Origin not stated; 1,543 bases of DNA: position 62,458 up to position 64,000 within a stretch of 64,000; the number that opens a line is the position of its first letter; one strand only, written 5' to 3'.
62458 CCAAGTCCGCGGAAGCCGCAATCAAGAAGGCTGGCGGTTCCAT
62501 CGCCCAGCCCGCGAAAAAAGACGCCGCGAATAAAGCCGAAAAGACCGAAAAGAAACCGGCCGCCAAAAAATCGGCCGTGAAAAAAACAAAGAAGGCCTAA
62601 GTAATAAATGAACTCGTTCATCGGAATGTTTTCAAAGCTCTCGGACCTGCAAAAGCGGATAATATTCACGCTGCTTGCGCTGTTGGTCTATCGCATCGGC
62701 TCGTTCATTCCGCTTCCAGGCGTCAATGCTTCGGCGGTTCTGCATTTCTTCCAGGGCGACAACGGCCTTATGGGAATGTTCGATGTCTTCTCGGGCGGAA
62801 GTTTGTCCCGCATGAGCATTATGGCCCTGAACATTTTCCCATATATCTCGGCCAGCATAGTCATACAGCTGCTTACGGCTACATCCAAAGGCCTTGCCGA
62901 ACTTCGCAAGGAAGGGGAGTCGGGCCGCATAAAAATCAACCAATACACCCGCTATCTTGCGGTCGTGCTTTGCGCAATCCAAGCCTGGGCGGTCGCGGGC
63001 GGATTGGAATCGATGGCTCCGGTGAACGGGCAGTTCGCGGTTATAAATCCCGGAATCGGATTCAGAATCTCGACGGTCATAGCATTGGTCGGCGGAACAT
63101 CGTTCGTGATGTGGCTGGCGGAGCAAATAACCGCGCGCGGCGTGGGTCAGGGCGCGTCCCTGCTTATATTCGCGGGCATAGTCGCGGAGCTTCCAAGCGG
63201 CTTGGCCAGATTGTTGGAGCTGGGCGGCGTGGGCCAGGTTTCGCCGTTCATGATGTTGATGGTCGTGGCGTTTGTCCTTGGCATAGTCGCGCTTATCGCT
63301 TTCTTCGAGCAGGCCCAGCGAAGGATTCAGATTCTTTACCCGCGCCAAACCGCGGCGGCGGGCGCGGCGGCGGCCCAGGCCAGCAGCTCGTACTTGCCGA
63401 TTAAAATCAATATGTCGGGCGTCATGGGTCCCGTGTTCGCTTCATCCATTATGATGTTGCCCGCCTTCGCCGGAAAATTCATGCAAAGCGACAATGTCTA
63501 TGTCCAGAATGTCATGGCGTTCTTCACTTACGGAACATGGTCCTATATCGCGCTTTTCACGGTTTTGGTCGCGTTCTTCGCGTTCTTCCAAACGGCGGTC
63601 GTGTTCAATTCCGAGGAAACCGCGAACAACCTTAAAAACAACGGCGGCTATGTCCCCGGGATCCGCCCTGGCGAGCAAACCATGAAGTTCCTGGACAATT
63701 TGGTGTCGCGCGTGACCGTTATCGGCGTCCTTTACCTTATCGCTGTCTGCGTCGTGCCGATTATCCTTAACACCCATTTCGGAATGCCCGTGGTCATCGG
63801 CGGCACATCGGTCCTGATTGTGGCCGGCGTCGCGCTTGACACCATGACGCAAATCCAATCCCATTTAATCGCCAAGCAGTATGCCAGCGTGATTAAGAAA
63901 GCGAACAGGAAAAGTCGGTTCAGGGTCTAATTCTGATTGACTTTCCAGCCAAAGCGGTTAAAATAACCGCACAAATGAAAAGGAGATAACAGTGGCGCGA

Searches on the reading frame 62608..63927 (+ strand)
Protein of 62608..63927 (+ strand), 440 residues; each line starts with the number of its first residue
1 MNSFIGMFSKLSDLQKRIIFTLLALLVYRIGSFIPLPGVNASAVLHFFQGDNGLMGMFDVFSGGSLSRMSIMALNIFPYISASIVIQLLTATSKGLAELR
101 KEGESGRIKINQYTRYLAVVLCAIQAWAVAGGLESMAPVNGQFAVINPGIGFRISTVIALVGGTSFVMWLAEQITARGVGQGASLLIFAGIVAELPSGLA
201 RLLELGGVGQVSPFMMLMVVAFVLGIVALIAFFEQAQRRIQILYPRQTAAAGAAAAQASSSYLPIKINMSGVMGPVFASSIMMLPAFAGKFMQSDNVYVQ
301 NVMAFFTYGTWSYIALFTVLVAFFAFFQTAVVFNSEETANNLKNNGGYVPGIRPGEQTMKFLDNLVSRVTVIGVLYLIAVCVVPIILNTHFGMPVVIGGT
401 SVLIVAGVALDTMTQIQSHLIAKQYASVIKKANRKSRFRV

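Call 100: search_protein_families(library=pfam, proteins=[window:62608-63927:+], max_evalue=0.001)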
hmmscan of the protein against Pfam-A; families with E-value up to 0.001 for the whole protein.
window:62608-63927:+ (440 aa): 1 family
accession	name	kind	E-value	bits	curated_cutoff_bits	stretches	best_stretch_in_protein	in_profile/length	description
PF00344.25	SecY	-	9.7e-93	311.3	32.2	1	70-413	1-306/306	SecY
